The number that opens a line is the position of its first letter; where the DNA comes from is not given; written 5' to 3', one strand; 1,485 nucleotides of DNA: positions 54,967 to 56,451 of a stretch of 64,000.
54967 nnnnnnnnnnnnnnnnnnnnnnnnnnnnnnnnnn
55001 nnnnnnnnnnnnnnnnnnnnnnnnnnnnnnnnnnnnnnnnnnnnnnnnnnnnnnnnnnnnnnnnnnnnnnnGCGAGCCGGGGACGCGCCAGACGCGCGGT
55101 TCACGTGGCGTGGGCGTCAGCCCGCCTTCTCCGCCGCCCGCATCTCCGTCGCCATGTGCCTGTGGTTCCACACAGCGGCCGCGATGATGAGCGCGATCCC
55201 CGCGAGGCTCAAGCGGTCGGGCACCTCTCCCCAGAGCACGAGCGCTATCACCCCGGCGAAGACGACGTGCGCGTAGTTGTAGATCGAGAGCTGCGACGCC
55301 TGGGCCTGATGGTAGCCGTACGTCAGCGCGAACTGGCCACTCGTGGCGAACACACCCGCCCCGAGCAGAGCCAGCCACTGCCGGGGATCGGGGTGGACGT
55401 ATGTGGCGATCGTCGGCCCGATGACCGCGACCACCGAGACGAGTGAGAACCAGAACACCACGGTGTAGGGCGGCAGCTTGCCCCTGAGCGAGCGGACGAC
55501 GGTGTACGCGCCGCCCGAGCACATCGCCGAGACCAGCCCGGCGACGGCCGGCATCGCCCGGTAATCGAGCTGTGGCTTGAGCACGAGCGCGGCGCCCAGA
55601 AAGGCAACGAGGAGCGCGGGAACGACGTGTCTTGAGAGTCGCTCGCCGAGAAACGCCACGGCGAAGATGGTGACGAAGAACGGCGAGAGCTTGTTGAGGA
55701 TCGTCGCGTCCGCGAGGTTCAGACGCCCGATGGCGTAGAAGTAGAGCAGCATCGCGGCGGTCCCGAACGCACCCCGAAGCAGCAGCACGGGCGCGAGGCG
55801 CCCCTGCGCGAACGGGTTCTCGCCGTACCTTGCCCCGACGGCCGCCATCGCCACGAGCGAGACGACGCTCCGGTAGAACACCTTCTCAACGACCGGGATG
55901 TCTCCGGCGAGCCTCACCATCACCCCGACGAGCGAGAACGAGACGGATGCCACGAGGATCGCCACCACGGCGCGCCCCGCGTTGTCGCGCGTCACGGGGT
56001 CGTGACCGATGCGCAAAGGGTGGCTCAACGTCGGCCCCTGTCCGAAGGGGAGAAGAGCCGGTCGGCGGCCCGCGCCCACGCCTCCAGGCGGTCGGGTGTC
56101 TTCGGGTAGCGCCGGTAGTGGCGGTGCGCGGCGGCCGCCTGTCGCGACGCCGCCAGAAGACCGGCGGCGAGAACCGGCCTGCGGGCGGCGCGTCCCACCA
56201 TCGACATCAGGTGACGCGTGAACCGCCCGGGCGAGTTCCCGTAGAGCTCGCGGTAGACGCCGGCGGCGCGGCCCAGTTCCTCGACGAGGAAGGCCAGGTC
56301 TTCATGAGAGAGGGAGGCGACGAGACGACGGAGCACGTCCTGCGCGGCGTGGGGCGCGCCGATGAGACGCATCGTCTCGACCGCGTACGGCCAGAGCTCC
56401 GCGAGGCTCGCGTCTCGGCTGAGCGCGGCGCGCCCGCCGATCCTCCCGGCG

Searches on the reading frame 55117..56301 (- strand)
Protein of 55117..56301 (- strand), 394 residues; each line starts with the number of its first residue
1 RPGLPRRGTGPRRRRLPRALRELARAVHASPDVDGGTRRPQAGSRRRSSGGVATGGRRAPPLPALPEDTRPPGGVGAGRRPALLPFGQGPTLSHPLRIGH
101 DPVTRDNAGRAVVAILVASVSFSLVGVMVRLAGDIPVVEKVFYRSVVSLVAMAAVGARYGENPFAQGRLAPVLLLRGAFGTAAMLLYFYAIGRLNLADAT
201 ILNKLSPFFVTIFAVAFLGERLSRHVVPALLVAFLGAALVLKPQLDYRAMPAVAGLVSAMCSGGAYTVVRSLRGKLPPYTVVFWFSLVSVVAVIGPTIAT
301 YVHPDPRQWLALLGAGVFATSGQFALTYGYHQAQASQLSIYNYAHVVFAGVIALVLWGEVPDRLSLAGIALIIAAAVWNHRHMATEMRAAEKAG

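Call 37: search_protein_families(library=pfam, proteins=[window:55117-56301:-], max_evalue=0.00001)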
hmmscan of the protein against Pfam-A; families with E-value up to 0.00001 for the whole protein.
window:55117-56301:- (394 aa): 1 family
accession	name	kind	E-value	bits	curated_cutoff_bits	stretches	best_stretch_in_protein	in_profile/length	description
PF00892.27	EamA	-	6.5e-38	130.5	28.2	2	111-241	3-134/135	EamA-like transporter family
